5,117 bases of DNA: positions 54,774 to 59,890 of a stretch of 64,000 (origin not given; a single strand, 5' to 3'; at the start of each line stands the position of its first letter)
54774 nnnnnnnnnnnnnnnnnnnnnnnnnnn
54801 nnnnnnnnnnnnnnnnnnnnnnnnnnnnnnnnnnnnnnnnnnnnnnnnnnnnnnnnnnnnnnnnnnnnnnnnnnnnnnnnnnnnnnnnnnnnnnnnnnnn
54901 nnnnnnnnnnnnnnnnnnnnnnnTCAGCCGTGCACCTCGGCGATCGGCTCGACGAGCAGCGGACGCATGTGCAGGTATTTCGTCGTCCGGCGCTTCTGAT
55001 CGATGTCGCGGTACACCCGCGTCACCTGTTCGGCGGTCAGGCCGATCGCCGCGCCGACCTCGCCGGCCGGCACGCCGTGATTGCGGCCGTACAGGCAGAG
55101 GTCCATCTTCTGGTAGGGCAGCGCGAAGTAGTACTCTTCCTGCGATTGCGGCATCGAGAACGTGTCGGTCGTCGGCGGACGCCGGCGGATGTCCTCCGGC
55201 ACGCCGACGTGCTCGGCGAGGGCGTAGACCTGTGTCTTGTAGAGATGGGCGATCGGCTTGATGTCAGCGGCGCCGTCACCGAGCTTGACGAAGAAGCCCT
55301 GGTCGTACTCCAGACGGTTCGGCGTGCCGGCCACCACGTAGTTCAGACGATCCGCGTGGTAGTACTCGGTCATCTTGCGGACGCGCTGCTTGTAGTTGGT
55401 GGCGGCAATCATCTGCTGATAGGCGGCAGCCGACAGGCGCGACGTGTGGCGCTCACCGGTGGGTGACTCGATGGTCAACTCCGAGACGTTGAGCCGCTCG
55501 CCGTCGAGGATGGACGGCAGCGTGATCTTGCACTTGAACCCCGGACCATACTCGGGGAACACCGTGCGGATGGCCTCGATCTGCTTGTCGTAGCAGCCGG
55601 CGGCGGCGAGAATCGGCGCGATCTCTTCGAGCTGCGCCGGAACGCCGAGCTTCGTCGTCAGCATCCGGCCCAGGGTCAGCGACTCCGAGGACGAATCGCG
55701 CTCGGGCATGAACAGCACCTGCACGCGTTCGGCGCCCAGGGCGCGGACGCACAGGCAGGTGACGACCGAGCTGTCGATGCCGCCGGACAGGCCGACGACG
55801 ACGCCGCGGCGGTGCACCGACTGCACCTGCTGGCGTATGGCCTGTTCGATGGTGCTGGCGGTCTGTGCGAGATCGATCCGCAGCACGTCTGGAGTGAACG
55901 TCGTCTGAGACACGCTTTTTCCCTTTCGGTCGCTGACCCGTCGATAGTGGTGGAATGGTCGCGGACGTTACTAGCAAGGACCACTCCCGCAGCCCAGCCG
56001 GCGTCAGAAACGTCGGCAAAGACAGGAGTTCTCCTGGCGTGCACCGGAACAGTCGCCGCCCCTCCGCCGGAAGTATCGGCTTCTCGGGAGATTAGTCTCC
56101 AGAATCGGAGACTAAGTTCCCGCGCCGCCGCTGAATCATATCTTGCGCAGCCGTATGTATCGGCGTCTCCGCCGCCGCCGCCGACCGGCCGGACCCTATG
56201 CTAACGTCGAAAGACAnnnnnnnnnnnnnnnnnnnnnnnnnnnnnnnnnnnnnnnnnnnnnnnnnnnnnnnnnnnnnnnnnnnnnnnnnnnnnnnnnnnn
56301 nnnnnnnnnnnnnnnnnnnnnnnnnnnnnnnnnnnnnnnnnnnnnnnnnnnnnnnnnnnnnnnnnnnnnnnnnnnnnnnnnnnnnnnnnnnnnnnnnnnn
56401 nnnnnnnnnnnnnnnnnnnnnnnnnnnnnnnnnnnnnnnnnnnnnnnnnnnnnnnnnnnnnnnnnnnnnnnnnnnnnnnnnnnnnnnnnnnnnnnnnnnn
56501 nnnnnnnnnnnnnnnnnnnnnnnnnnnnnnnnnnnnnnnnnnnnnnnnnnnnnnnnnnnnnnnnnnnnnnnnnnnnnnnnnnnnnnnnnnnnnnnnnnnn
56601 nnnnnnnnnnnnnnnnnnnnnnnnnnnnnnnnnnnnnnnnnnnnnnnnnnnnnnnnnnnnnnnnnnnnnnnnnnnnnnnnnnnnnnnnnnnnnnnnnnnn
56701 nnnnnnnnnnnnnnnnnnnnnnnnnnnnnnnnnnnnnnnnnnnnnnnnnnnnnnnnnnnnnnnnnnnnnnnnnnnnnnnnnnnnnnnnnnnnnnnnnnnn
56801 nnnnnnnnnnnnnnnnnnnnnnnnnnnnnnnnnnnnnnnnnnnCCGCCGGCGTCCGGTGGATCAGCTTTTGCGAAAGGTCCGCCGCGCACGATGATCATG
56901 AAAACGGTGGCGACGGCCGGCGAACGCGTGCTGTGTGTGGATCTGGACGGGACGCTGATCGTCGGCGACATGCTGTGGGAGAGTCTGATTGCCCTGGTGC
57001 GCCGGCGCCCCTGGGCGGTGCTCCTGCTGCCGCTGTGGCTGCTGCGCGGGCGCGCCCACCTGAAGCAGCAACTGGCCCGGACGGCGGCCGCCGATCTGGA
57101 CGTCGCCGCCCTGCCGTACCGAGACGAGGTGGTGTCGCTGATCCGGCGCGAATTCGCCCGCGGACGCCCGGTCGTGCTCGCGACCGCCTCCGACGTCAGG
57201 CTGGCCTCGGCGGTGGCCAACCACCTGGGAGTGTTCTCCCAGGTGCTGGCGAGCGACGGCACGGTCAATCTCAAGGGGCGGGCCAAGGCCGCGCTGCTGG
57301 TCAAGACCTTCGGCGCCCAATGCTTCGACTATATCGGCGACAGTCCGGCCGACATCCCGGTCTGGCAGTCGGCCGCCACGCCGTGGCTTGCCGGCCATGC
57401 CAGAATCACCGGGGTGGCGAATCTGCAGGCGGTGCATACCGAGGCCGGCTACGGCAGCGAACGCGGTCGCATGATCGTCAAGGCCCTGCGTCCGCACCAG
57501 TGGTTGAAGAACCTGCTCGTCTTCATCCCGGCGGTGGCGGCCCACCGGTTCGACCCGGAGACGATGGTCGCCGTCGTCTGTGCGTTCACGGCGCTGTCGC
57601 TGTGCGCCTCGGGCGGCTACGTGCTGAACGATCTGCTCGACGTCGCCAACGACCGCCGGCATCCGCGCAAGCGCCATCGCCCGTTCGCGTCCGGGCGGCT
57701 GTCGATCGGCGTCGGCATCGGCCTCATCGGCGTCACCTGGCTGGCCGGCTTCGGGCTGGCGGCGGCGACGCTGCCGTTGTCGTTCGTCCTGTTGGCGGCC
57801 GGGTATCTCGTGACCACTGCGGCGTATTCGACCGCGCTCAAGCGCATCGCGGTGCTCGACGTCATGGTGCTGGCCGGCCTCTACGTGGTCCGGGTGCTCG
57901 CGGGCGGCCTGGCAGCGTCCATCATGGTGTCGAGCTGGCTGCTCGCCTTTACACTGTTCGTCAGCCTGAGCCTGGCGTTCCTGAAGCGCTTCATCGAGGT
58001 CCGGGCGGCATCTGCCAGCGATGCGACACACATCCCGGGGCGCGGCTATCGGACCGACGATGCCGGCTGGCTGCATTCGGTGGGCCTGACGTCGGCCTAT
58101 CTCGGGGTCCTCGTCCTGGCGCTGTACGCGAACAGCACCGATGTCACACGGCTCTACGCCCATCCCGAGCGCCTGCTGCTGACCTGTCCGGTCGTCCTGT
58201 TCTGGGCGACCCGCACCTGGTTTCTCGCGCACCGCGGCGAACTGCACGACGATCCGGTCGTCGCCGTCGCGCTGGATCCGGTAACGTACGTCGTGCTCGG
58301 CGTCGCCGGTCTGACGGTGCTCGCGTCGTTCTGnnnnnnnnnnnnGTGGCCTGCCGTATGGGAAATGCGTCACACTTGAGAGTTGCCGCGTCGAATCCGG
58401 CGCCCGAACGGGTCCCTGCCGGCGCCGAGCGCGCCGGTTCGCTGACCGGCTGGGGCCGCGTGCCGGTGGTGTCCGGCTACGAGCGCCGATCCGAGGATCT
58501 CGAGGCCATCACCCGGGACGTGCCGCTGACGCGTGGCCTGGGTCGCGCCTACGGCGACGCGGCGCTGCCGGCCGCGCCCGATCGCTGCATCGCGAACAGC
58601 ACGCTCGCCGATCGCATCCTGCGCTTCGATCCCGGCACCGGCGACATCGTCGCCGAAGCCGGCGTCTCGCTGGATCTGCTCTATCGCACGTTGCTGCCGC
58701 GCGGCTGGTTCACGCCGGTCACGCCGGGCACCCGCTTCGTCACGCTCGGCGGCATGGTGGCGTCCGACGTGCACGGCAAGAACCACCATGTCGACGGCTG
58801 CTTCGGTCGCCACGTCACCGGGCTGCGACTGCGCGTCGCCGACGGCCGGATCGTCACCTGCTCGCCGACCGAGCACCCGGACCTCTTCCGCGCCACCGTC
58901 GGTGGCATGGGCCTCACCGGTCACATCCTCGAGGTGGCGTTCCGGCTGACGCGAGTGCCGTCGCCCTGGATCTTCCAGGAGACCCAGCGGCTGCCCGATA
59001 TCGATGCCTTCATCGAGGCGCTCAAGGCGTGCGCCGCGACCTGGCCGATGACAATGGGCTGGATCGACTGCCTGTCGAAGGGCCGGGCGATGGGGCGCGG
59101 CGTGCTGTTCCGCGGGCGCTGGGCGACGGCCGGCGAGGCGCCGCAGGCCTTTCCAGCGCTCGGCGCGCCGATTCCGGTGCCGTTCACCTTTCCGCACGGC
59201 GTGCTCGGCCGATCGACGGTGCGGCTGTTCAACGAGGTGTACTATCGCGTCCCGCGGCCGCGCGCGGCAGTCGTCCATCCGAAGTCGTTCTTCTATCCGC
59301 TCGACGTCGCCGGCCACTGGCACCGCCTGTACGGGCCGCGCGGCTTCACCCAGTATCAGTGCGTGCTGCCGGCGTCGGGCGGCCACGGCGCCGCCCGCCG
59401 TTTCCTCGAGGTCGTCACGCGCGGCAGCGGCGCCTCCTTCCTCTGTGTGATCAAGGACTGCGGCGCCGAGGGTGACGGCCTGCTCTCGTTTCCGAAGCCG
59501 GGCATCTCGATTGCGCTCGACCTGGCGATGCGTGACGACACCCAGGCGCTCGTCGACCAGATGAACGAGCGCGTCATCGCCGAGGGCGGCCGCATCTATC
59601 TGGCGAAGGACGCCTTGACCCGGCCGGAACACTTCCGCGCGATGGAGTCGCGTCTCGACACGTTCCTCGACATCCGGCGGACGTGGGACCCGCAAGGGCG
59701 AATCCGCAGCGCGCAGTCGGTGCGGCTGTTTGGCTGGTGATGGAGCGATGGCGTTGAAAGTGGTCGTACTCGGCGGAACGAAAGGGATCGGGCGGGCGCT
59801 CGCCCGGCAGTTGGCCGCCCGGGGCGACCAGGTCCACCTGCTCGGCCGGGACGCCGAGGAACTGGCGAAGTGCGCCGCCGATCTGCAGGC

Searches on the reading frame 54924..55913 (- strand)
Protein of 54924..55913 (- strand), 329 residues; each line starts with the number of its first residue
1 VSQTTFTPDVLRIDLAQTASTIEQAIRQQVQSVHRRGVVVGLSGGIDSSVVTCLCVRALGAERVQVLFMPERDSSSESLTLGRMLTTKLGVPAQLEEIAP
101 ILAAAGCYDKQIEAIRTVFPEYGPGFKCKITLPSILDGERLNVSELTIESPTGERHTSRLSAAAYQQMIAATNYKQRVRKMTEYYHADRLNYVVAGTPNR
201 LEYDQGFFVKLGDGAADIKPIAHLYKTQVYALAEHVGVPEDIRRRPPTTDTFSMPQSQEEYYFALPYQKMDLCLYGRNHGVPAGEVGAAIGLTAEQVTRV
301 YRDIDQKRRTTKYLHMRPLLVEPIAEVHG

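Call 13: find_encoding_contigs(protein=window:54924-55913:-, flank=10000, max_places=4)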
Protein window:54924-55913:- (329 aa): 4 contigs read that carry it; 4 places shown.
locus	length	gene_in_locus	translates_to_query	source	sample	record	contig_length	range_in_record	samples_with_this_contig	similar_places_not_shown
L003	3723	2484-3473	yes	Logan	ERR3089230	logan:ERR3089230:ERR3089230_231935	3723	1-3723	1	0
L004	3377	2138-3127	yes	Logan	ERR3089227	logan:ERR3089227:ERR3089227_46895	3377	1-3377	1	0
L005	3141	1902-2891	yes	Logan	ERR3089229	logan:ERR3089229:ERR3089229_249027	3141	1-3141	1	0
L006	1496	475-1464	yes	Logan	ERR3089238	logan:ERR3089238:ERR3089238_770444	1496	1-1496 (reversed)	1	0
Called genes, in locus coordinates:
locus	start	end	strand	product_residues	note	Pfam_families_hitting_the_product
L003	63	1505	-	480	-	PF12710:HAD, PF01040:UbiA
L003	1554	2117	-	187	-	PF01451:LMWPc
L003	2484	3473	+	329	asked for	PF02540:NAD_synthase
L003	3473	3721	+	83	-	?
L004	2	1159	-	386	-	?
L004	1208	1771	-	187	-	PF01451:LMWPc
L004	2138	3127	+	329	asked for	PF02540:NAD_synthase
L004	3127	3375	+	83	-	?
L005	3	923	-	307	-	?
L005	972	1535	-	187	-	PF01451:LMWPc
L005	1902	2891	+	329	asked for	PF02540:NAD_synthase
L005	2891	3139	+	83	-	?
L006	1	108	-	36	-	?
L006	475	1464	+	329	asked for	PF02540:NAD_synthase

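Call 16: search_protein_families(library=ncbifam, proteins=[window:54924-55913:-])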
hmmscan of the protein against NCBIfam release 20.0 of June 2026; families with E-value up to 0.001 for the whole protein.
window:54924-55913:- (329 aa): 10 families
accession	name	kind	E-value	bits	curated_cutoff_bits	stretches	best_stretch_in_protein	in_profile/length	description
NF002048.0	PRK00876.1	subfamily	8.5e-155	514.5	313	1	3-325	4-327/330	NAD(+) synthase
NF010587.0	PRK13980.1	equivalog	1.2e-54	185.4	255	2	165-306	107-247/267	NAD+ synthase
TIGR00552.1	nadE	equivalog_domain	2.2e-49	167.9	63.65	2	145-308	83-238/251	NAD(+) synthase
NF001979.1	PRK00768.1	equivalog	1.5e-25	90.2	250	1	164-278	125-240/266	NAD(+) synthase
NF010588.0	PRK13981.1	equivalog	3.5e-24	85.1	479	2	17-104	267-354/546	NAD+ synthase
TIGR00884.1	guaA_Cterm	equivalog_domain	2.8e-10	40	338.75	1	22-69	3-49/310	glutamine-hydrolyzing GMP synthase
NF000848.1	PRK00074.1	equivalog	3.6e-10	39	400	1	17-69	195-247/512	glutamine-hydrolyzing GMP synthase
TIGR00268.2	TIGR00268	equivalog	1.8e-06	27.5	150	1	24-97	4-75/259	ATP-dependent sacrificial sulfur transferase LarE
NF002730.0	PRK02628.1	equivalog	0.00017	19.9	473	1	23-99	347-428/677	NAD(+) synthase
NF001138.1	PRK00143.1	equivalog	0.00037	19.6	284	0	38-75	2-37/345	tRNA 2-thiouridine(34) synthase MnmA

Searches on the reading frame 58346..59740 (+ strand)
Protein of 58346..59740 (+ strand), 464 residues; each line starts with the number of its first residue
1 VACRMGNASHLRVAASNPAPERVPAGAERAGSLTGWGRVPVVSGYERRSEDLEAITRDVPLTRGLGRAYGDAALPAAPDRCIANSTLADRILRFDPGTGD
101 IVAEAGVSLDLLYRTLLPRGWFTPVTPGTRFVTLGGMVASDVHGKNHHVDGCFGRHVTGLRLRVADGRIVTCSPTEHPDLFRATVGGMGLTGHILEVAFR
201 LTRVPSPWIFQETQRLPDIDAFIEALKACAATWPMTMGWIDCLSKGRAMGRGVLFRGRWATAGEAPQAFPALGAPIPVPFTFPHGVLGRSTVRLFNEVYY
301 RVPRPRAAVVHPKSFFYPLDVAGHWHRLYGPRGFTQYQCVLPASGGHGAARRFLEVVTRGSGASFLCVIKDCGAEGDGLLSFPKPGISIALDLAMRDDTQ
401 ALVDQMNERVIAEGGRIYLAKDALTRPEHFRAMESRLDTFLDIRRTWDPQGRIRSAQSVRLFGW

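Call 16: search_protein_families(library=ncbifam, proteins=[window:58346-59740:+])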
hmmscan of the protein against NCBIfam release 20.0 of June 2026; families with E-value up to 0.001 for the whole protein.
window:58346-59740:+ (464 aa): 6 families
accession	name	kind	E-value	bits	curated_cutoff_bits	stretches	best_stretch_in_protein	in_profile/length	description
NF053785.1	DcplphribOxDprE1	equivalog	1.5e-112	377.1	500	1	32-461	4-447/449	decaprenylphosphoryl-beta-D-ribose oxidase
TIGR01679.1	bact_FAD_ox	subfamily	1.4e-12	47.3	292.25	2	85-200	57-171/419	FAD-linked oxidoreductase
TIGR01678.1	FAD_lactone_ox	subfamily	4.2e-10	39.1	396.8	1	88-219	66-193/438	sugar 1,4-lactone oxidase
TIGR00387.1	glcD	equivalog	4.4e-07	29.1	567.9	1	62-206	26-175/413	glycolate oxidase subunit GlcD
NF049975.1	2HglutDHaseYdiJ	equivalog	1.1e-06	26.8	1350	1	85-183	104-203/1018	D-2-hydroxyglutarate dehydrogenase YdiJ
TIGR01677.1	pln_FAD_oxido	subfamily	1.6e-05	23.6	383.1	1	87-202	90-212/560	FAD-dependent oxidoreductase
